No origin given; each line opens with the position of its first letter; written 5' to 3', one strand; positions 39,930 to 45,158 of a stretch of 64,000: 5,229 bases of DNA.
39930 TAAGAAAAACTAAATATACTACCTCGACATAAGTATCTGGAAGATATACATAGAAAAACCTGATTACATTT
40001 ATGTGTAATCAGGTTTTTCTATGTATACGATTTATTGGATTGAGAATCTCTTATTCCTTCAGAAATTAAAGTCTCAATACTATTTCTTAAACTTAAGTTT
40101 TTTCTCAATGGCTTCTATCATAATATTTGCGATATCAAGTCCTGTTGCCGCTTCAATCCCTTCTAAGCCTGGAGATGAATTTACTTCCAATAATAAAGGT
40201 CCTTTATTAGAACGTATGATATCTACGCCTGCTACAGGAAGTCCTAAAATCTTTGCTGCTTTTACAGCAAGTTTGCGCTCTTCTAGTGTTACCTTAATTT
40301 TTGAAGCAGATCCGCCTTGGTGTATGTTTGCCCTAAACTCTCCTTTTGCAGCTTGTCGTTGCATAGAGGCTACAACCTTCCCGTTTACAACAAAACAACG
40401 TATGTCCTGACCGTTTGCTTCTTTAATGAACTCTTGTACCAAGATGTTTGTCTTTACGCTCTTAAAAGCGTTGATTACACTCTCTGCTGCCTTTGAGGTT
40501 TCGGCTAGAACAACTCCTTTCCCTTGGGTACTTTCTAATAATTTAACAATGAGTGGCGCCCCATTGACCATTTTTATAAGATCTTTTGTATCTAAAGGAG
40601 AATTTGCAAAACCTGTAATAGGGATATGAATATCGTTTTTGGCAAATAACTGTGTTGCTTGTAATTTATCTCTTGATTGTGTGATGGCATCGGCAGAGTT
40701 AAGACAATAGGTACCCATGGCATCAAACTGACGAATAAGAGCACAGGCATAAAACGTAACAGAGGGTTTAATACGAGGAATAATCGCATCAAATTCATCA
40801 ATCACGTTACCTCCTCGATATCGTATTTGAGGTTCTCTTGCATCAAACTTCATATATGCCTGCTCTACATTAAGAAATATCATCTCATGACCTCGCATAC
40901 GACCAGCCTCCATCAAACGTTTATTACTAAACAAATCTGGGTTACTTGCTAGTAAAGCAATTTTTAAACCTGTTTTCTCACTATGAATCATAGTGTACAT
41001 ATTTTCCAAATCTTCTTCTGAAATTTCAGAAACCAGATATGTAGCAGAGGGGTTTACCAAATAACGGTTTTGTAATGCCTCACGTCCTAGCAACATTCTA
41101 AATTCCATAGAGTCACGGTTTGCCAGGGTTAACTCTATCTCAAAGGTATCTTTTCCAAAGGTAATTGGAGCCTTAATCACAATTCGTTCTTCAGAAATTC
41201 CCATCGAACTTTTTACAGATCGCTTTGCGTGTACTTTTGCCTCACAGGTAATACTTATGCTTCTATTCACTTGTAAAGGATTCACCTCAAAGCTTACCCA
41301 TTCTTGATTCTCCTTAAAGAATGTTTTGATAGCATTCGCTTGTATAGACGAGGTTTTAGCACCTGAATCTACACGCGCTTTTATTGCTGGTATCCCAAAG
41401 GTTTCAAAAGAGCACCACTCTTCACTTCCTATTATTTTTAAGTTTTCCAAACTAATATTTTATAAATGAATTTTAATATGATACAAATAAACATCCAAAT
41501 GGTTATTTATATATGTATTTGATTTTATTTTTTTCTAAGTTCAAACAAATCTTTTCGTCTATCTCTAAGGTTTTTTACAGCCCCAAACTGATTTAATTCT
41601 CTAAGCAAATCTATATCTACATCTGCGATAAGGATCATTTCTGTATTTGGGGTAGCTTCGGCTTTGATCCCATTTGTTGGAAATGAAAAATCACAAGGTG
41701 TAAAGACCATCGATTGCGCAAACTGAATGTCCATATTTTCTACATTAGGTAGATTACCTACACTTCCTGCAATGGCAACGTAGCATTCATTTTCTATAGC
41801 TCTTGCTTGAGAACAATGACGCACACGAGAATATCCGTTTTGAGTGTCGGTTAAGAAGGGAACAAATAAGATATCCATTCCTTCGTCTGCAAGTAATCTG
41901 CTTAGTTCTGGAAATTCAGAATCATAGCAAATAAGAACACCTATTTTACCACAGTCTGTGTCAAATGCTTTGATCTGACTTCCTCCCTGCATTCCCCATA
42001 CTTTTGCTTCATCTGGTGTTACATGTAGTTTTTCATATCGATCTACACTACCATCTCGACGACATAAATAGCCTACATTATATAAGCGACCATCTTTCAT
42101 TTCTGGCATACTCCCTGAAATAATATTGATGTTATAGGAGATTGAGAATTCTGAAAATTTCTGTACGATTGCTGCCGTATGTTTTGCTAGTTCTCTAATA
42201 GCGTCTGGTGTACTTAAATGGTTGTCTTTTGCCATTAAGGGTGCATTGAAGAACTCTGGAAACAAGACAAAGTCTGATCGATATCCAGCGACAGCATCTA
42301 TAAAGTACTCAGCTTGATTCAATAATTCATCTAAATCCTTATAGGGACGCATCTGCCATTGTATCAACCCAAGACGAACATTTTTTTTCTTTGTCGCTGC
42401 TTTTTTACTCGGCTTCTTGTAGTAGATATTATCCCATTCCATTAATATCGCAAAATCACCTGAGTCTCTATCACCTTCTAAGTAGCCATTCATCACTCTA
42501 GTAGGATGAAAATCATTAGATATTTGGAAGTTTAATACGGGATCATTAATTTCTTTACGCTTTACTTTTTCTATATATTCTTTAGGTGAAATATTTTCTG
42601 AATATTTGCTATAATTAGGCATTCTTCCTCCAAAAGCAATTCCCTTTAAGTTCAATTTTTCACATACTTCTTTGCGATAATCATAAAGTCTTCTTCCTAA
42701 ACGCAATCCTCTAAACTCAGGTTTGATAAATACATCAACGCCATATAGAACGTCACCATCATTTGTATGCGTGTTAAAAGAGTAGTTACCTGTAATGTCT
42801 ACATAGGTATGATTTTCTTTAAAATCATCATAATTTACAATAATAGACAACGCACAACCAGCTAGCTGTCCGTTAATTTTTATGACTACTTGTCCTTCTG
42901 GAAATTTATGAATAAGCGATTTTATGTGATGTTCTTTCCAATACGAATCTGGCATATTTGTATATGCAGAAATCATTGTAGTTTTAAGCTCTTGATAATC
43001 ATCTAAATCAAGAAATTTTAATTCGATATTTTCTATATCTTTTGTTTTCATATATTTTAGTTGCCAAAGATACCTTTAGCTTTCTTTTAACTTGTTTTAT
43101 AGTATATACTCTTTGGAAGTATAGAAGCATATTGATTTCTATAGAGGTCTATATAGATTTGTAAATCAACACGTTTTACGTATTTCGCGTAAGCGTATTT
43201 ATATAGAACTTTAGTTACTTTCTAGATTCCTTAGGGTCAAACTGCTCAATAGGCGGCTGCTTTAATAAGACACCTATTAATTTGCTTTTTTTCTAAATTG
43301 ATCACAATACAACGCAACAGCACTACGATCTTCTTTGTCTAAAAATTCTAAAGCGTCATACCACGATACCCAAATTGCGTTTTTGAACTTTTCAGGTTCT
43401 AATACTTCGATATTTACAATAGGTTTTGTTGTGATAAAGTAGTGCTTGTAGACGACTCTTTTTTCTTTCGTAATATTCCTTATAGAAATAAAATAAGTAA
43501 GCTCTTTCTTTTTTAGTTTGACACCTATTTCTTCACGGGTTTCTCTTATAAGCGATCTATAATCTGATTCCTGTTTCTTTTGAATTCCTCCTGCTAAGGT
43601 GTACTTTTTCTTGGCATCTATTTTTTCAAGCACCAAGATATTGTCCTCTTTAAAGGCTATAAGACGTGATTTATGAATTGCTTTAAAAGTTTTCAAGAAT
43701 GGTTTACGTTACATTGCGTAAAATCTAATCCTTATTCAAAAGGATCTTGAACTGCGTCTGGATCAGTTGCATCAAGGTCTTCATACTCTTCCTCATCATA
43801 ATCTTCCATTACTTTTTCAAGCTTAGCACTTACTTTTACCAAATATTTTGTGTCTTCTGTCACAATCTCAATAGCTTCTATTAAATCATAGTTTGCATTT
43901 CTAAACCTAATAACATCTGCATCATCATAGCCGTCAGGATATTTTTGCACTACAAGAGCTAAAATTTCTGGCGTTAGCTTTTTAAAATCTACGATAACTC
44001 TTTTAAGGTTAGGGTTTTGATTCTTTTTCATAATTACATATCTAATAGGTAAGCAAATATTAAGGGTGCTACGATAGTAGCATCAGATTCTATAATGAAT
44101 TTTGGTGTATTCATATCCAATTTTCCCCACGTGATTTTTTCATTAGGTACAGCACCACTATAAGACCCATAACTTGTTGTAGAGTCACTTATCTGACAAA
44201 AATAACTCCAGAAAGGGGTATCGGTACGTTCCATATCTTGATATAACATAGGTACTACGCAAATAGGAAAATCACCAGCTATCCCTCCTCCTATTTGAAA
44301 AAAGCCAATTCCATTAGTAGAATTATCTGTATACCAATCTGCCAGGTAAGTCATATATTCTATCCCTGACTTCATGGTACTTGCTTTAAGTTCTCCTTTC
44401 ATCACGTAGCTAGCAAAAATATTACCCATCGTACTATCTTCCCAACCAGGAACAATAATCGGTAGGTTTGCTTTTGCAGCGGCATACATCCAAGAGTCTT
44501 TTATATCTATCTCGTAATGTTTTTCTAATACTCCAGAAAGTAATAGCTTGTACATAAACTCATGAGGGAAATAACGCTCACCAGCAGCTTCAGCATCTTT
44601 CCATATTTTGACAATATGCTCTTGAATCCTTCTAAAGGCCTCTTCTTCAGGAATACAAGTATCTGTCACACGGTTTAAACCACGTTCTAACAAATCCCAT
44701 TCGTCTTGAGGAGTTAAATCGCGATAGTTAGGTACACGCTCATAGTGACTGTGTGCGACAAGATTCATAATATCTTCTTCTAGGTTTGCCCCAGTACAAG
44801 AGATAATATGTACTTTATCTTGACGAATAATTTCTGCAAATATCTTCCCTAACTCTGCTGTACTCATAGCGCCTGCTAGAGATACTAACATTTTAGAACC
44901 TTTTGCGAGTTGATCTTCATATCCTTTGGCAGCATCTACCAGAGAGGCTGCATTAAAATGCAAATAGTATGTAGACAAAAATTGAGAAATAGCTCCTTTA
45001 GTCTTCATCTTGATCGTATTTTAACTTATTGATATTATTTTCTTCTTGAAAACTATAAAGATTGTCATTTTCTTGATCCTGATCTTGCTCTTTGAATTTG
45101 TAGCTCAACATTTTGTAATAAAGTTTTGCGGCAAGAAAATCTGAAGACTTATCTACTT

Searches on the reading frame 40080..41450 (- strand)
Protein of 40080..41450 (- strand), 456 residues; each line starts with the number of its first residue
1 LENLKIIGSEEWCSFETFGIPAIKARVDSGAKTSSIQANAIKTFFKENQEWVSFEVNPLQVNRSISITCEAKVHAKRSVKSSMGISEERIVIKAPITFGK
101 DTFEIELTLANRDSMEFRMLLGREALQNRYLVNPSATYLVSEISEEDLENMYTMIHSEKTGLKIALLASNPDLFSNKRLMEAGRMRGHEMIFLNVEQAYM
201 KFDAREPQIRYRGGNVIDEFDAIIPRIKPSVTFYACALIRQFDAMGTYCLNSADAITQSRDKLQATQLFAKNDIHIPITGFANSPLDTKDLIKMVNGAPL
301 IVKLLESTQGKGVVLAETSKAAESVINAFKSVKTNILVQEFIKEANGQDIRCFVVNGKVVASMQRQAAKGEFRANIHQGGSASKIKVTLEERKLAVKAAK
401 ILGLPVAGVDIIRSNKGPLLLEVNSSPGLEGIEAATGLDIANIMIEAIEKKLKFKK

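Call 26: search_protein_families(library=pfam, proteins=[window:40080-41450:-], max_evalue=0.01)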
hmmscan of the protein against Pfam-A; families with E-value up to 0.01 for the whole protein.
window:40080-41450:- (456 aa): 9 families
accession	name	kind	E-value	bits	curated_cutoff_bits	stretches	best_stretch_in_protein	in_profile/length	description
PF08443.16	RimK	-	7.6e-65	218.5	21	1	260-448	2-188/188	RimK-like ATP-grasp domain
PF18030.7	Rimk_N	-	1.2e-32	112.5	26.4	1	162-256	1-94/94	RimK PreATP-grasp domain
PF05618.17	Zn_protease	-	2.3e-31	109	27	1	6-139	1-134/138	Putative ATP-dependent zinc protease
PF02955.21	GSH-S_ATP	-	1.4e-18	67.4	23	1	299-431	33-169/175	Prokaryotic glutathione synthetase, ATP-grasp domain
PF14397.11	ATPgrasp_ST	-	3.2e-10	40.1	31.4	2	393-437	220-266/278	Sugar-transfer associated ATP-grasp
PF02655.19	ATP-grasp_3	-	2.1e-08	34.9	23.2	1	261-425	3-155/160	ATP-grasp domain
PF07478.18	Dala_Dala_lig_C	-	0.00022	21.3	24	1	288-429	27-178/204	D-ala D-ala ligase C-terminus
PF14243.11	R2K_3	-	0.0025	18.4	26.3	1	317-425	50-150/169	ATP-grasp domain, R2K clade family 3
PF14398.11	ATPgrasp_YheCD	-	0.0079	15.9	26.8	0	349-392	125-173/255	YheC/D like ATP-grasp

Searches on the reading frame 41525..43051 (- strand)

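Call 26: search_protein_families(library=pfam, proteins=[window:41525-43051:-], max_evalue=0.01)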
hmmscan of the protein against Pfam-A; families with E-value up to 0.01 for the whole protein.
window:41525-43051:- (508 aa): 3 families
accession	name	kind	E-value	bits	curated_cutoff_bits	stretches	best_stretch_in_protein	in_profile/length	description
PF00795.27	CN_hydrolase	-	7.9e-38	130.7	23.2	1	233-487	6-255/256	Carbon-nitrogen hydrolase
PF00583.31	Acetyltransf_1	-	7.7e-07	29.8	20.7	1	37-141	15-99/116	Acetyltransferase (GNAT) family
PF13508.13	Acetyltransf_7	-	0.0054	17.5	27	0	88-128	16-54/84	Acetyltransferase (GNAT) domain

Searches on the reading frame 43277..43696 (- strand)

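Call 26: search_protein_families(library=pfam, proteins=[window:43277-43696:-], max_evalue=0.01)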
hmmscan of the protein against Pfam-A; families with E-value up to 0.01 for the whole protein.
window:43277-43696:- (139 aa): 1 family
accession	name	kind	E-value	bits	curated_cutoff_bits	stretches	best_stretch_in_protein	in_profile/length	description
PF00293.34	NUDIX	-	4.9e-07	30.3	21.1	1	16-126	12-130/134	NUDIX domain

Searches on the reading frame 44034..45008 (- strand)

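Call 26: search_protein_families(library=pfam, proteins=[window:44034-45008:-], max_evalue=0.01)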
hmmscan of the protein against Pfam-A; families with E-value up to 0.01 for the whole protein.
window:44034-45008:- (324 aa): 1 family
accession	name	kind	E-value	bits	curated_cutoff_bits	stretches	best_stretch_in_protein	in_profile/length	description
PF01916.23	DS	-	3.4e-43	148.4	27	1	17-320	10-287/288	Deoxyhypusine synthase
